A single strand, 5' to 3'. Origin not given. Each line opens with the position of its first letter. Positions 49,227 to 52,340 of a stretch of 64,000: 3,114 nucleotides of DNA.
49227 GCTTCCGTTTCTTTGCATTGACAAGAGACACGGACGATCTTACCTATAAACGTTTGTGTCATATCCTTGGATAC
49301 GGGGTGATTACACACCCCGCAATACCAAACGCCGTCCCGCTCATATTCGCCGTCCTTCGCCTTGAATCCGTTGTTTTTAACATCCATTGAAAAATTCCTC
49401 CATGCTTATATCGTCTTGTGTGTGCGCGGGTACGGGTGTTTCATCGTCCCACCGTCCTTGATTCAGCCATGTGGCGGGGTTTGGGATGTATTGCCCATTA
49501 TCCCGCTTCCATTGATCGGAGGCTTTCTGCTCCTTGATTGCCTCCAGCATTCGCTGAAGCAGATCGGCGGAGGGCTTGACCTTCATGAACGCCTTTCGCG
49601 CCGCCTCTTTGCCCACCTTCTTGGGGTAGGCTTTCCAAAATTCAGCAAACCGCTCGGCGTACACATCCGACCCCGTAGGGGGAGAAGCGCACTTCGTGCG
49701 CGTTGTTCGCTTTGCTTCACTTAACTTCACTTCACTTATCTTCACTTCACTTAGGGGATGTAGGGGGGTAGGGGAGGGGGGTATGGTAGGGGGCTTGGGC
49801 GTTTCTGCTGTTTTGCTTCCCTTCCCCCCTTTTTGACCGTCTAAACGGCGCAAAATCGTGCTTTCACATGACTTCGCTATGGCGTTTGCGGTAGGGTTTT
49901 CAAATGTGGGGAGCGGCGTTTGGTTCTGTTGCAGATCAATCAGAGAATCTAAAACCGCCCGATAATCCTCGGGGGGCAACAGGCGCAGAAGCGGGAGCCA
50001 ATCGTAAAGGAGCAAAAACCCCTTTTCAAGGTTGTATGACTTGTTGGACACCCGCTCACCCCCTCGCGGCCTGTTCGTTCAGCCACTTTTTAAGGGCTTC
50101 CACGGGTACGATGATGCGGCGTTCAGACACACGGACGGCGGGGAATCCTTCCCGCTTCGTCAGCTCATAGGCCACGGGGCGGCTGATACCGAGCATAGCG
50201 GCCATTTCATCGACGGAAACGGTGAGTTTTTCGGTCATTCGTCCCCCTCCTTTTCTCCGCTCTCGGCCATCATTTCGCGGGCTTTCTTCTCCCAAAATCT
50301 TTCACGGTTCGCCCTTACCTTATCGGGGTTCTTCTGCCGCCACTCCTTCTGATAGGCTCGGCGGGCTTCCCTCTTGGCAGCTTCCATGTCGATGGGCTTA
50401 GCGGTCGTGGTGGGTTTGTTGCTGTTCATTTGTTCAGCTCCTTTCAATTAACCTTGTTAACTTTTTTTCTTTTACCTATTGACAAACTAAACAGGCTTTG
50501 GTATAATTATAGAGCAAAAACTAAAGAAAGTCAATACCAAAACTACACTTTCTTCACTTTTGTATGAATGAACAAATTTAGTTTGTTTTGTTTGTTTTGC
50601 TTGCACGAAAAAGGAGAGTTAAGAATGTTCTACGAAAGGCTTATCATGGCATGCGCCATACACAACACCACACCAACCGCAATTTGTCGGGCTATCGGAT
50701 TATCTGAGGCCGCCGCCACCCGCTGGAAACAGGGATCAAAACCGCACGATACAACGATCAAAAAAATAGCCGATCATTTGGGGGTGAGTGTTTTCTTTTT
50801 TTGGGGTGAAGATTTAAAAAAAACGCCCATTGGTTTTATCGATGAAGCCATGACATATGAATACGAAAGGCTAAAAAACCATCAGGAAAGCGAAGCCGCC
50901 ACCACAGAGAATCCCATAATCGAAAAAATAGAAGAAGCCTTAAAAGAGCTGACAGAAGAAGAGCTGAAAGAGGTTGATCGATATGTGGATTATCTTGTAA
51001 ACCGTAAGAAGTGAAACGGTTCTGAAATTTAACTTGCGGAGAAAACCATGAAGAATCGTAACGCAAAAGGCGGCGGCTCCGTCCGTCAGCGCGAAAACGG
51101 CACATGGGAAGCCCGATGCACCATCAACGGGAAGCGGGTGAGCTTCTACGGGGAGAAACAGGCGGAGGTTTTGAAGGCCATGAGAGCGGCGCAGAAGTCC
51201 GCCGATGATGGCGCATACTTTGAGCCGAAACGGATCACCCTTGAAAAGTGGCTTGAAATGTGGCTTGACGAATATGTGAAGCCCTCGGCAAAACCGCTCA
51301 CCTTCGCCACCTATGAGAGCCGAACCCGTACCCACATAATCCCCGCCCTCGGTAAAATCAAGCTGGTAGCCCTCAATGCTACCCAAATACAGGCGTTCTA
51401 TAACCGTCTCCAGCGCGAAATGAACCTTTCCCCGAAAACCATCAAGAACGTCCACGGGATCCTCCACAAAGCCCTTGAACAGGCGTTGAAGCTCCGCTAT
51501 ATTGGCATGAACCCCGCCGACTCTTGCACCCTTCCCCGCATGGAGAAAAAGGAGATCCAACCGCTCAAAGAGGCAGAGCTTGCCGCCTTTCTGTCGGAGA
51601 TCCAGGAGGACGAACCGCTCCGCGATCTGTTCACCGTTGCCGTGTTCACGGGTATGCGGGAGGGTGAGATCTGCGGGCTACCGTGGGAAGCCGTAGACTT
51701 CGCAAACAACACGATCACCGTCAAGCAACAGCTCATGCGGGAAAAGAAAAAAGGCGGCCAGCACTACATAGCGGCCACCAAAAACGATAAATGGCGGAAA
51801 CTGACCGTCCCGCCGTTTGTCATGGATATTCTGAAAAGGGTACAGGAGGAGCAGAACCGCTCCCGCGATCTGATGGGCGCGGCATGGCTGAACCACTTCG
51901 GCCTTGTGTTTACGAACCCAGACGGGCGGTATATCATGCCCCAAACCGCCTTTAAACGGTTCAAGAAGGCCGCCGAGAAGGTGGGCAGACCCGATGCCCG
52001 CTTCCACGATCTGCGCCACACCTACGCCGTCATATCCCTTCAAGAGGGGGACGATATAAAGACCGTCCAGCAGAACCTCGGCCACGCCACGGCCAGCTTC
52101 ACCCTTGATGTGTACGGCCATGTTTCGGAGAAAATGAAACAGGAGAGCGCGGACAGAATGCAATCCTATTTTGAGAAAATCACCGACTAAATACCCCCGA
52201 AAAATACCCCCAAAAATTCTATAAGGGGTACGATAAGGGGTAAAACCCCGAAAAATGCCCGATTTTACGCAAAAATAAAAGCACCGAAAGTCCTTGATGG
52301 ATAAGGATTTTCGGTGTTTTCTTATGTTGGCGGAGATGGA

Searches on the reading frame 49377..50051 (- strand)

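Call 16: search_protein_families(library=pfam, proteins=[window:49377-50051:-], max_evalue=0.01)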
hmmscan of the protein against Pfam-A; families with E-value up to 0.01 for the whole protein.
window:49377-50051:- (224 aa): 0 families

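Call 64: search_protein_families(library=phrogs, proteins=[window:49377-50051:-], max_evalue=0.001)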
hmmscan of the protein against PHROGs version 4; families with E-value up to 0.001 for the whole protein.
window:49377-50051:- (224 aa): 7 families
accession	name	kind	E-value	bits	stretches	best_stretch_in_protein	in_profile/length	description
phrog_9474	-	DNA, RNA and nucleotide metabolism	1.5e-29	104.5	1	118-209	164-253/288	replication initiation protein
phrog_270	-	DNA, RNA and nucleotide metabolism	3.5e-29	103.3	1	80-208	139-253/383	replication initiation protein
phrog_9327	-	DNA, RNA and nucleotide metabolism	6.5e-20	72.9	1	114-211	152-248/276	primosomal protein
phrog_16304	-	unknown function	2.5e-13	51.5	1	126-209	138-229/244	-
phrog_1347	-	unknown function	1.2e-09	38.5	1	131-204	273-346/417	-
phrog_10293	-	unknown function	1.9e-08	35.2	1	132-205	14-85/185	-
phrog_35156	-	unknown function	3.1e-07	31.5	1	134-202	86-150/154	-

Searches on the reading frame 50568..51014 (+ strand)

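Call 16: search_protein_families(library=pfam, proteins=[window:50568-51014:+], max_evalue=0.01)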
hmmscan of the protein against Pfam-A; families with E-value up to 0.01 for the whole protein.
window:50568-51014:+ (148 aa): 3 families
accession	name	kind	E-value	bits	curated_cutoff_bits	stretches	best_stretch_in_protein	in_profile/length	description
PF13443.12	HTH_26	-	1.2e-05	25.9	22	1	25-74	2-53/63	Cro/C1-type HTH DNA-binding domain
PF01381.28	HTH_3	-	2e-05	25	23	1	33-76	9-53/55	Helix-turn-helix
PF13384.12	HTH_23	-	0.0013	19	24.6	0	33-55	17-39/50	Homeodomain-like domain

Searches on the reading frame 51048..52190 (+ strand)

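Call 16: search_protein_families(library=pfam, proteins=[window:51048-52190:+], max_evalue=0.01)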
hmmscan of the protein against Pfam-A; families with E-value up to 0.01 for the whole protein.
window:51048-52190:+ (380 aa): 5 families
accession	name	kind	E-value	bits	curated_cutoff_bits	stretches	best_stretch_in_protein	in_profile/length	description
PF00589.27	Phage_integrase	-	1.5e-24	87.1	27.1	1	173-361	3-170/172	Phage integrase family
PF14659.12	Phage_int_SAM_3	-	1.6e-14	54.3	22.6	1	64-121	1-57/58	Phage integrase, N-terminal SAM-like domain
PF13495.12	Phage_int_SAM_4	-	0.00071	20.4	27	0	105-139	37-71/85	Phage integrase, N-terminal SAM-like domain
PF22022.2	Phage_int_M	-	0.0041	17.8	27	0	67-158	3-91/96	Phage integrase central domain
PF13102.12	Phage_int_SAM_5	-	0.0043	17.8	22.3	0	96-156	31-92/98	Phage integrase SAM-like domain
